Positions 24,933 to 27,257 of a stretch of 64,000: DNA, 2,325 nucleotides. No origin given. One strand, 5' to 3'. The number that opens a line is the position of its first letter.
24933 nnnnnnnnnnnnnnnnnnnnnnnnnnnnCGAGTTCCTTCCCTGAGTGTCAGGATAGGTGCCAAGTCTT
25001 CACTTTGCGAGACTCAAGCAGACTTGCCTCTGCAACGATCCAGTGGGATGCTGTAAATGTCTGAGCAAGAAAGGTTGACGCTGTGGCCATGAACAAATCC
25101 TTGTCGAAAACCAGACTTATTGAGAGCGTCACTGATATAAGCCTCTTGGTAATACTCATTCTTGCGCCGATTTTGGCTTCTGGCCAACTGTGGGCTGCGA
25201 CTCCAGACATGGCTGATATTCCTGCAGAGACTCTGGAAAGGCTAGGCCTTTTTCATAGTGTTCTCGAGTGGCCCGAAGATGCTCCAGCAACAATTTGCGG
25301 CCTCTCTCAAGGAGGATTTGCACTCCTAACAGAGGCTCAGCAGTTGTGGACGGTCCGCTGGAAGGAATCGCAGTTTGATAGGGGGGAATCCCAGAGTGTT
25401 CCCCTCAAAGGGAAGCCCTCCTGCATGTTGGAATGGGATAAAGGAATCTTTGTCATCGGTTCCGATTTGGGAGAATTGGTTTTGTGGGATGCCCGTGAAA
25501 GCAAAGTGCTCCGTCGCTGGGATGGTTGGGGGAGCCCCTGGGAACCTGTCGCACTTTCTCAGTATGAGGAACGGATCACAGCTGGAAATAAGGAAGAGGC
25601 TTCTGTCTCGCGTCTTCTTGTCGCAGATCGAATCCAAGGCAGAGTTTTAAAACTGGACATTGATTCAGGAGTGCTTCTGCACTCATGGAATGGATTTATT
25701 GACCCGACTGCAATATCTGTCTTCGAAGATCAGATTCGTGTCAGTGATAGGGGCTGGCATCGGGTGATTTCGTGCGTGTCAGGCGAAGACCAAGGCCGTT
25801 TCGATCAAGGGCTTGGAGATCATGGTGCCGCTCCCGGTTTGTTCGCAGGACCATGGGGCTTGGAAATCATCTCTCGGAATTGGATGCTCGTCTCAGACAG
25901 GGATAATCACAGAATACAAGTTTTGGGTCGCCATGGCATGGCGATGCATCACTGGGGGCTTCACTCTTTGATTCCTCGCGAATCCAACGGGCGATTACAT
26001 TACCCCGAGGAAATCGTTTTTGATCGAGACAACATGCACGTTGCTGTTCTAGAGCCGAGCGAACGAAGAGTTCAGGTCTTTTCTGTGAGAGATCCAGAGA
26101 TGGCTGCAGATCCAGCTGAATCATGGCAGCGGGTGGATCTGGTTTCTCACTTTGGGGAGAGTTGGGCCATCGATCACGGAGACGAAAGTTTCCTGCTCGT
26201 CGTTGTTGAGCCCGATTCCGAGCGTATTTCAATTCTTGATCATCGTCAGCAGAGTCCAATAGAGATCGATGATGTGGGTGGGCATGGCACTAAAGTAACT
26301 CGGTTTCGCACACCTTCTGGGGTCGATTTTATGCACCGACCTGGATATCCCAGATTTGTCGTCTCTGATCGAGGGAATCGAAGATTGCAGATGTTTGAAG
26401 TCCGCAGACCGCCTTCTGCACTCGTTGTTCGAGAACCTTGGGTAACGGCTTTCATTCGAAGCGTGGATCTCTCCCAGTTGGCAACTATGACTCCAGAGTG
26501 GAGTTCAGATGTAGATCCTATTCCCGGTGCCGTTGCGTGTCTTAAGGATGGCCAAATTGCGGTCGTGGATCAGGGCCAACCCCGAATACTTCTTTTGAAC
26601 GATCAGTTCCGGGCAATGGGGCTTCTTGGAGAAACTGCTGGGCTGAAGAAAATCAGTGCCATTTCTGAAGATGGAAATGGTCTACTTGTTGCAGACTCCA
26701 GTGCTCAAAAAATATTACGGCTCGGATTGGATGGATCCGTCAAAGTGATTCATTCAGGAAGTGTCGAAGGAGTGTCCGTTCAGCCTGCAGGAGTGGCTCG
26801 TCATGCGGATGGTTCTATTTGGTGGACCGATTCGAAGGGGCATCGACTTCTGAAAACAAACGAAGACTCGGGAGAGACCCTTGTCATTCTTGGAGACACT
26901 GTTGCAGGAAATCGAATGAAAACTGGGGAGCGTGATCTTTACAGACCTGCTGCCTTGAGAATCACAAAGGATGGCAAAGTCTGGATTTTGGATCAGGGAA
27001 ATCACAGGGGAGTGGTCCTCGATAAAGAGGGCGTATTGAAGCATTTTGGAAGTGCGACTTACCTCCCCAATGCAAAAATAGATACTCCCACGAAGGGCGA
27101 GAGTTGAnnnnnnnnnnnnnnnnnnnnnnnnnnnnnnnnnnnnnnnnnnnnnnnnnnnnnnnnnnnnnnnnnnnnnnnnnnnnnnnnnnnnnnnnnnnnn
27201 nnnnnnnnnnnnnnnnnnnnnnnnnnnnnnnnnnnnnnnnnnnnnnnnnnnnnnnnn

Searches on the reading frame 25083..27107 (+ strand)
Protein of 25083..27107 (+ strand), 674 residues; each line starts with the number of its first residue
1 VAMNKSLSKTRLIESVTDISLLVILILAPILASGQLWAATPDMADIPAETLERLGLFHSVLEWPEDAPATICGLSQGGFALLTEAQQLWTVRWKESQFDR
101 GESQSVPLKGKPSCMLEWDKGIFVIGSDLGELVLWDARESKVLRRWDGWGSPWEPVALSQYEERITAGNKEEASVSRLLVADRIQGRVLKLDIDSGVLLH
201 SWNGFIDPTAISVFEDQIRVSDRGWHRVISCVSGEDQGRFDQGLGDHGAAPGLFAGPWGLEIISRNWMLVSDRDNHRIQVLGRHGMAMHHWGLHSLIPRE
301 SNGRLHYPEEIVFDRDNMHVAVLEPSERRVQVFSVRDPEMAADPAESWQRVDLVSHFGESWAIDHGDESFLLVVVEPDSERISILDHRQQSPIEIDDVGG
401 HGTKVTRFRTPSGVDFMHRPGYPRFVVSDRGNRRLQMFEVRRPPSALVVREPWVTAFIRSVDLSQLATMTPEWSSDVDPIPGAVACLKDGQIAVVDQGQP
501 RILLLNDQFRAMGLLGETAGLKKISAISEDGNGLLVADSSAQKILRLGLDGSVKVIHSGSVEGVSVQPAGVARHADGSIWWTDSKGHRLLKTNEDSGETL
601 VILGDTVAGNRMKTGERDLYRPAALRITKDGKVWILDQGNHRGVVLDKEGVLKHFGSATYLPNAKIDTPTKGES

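Call 45: search_protein_families(library=pfam, proteins=[window:25083-27107:+], max_evalue=0.01)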
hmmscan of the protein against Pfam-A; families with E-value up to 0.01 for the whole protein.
window:25083-27107:+ (674 aa): 2 families
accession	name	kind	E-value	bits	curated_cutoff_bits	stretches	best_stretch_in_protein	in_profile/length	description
PF01436.27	NHL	-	1.3e-15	57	20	0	254-280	1-27/28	NHL repeat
PF24684.1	Vgb_lyase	-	5.8e-07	29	50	2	480-595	14-126/290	Virginiamycin B lyase family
